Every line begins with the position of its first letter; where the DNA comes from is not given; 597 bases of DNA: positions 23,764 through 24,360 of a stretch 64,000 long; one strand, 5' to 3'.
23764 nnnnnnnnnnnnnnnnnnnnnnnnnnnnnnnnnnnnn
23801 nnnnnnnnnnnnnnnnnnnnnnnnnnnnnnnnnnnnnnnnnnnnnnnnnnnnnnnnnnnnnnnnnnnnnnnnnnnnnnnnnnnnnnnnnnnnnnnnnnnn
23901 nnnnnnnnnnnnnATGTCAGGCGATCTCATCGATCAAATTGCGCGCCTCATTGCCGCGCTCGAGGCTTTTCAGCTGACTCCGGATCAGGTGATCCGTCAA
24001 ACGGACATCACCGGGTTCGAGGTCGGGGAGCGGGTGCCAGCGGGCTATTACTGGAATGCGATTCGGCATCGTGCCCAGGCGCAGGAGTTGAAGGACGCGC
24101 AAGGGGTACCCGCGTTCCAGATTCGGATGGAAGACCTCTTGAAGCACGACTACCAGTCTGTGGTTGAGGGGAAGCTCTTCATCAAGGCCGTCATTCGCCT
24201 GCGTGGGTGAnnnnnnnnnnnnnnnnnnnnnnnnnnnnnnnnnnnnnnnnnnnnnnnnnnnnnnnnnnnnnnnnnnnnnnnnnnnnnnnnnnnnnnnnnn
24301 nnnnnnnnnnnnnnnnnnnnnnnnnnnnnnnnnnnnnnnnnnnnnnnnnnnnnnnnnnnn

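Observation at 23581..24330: Conserved 3' 'ctgttg-loop-caacag' stem-loop module downstream of paralogs B and C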

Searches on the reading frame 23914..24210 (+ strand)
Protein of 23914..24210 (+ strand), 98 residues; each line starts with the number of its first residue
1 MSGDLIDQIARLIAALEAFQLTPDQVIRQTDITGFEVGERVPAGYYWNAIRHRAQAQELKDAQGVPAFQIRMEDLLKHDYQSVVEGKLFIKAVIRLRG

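Call 18: search_protein_families(library=pfam, proteins=[window:23914-24210:+], max_evalue=1)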
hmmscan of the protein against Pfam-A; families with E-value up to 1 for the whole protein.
window:23914-24210:+ (98 aa): 0 families

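Call 19: search_protein_families(library=phrogs, proteins=[window:23914-24210:+], max_evalue=1)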
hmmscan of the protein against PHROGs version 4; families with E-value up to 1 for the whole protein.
window:23914-24210:+ (98 aa): 0 families

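Call 35: search_protein_families(library=padloc, proteins=[window:23914-24210:+], max_evalue=1)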
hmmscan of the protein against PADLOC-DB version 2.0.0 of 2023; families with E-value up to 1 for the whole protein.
window:23914-24210:+ (98 aa): 0 families

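Call 36: search_protein_families(library=ncbifam, proteins=[window:23914-24210:+], max_evalue=1)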
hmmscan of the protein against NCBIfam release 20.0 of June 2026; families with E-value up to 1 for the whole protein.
window:23914-24210:+ (98 aa): 0 families

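Call 58: predict_structure(alignment_id=A4)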
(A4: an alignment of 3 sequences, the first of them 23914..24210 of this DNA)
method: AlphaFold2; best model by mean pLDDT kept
length: 98 residues; sequences in the alignment: 3
mean_pLDDT: 92.5   pTM: 0.83
mean pLDDT of the five models: 92.5, 92.3, 91.1, 90.8, 90.5
residues with pLDDT >= 90: 86; 70-90: 8; 50-70: 4; < 50: 0
segments of 3 or more residues with pLDDT < 50: none
pLDDT, mean of each block of 10 residues (from residue 1): 82 95 92 95 92 95 94 96 94 87
secondary structure, 60 per line:
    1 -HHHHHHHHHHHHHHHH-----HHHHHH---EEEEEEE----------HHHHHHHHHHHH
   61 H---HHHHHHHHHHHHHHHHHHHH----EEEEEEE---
elements in order: H2-17 H23-28 E32-38 H49-61 H65-84 E89-95

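Call 61: fold_search(model_id=the predicted structure, library=pdb)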
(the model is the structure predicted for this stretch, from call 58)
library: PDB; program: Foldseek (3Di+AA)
matches with E <= 10: 9; with E <= 0.001: 0
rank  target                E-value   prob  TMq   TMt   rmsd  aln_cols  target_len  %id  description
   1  3pzd_A                4.1e+00  0.02  0.19  0.07  12.3        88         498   12  Structure of the myosin X MyTH4-FERM/DCC complex (released 2011-02-23)
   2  2x75                  7.4e+00  0.02  0.21  0.06  12.2        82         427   18  Staphylococcus aureus adenylosuccinate lyase (released 2010-03-09)
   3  7cg0_o                7.4e+00  0.02  0.20  0.18  14.3        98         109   13  Cryo-EM structure of the flagellar proximal rod with FliF peptides from Salmonella (released 2021-04-28)
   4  3au5_B                7.4e+00  0.02  0.20  0.07  12.3        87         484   13  Structure of the human myosin-X MyTH4-FERM cassette (released 2011-07-13)
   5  8gna_A                7.4e+00  0.01  0.20  0.03  23.1       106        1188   16  Structure of the SbCas7-11-crRNA-NTR complex (released 2023-01-18)
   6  7aik                  7.9e+00  0.03  0.24  0.09  13.5        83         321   10  Ribonucleotide Reductase R2 protein from Aquifex aeolicus (released 2021-11-03)
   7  7pqs_A                8.3e+00  0.01  0.16  0.07  13.6        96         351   10  SRPK1 in complex with MSC2711186 (released 2021-12-15)
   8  6ncv_A                8.9e+00  0.02  0.22  0.23  11.7        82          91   20  Cryo-EM structure of NLRP6 PYD filament (released 2019-01-23)
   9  9g04_A                9.4e+00  0.01  0.20  0.04  12.3        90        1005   11  Structure of MadB, a class I dehydrates from Clostridium maddingley in the apo state (released 2025-07-16)

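Call 64: fold_search(model_id=the predicted structure, library=viral)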
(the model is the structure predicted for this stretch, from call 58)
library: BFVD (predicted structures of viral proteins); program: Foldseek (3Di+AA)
matches with E <= 10: 11; with E <= 0.001: 0
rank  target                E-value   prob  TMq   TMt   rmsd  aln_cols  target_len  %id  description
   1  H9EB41                2.8e+00  0.06  0.27  0.20  12.7        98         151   15  Tail completion protein [Vibrio phage SSP002]
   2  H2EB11                4.3e+00  0.02  0.19  0.10  12.8        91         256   18  Putative capsid protein 3 [Megavirus courdo7]
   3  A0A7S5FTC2            5.4e+00  0.04  0.26  0.21  10.3        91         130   10  (no name in the UniProt tables at hand)
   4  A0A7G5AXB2            5.4e+00  0.03  0.30  0.09  13.3        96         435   11  Intermediate transcription factor 3 small subunit [Molluscum contagiosum virus subtype 1]
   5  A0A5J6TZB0            5.4e+00  0.02  0.18  0.18  13.6        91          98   18  (no name in the UniProt tables at hand)
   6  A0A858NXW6            7.8e+00  0.02  0.24  0.23  10.8        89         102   12  Uncharacterized protein [Xanthomonas phage FoX5]
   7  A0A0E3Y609            7.8e+00  0.02  0.22  0.14   8.7        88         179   15  Nucleoprotein (Fragment) [Human respiratory syncytial virus B]
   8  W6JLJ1                7.8e+00  0.02  0.28  0.06  10.5       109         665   11  Virion core protein 4b [Alphaentomopoxvirus acuprea]
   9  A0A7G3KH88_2          8.2e+00  0.02  0.21  0.03  14.9        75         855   21  Polyprotein (Fragment) [Leucoagaricus tymovirus B]
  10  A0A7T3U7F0            9.3e+00  0.05  0.34  0.28   6.9        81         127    7  (no name in the UniProt tables at hand)
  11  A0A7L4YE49            9.9e+00  0.02  0.18  0.15   9.0        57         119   10  Uncharacterized protein [Dickeya phage Ds9CZ]

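Call 75: find_related_loci(query=A4, collection=viral_contigs, flank=3000)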
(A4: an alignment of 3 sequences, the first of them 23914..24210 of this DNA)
Query A4 (98 aa) in viral_contigs; peptide patterns used: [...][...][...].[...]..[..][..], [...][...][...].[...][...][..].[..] (x = any residue, [..] = any of these).
147 stretches matched a pattern, but none encodes a relative of the query by tblastn (E <= 1e-3).
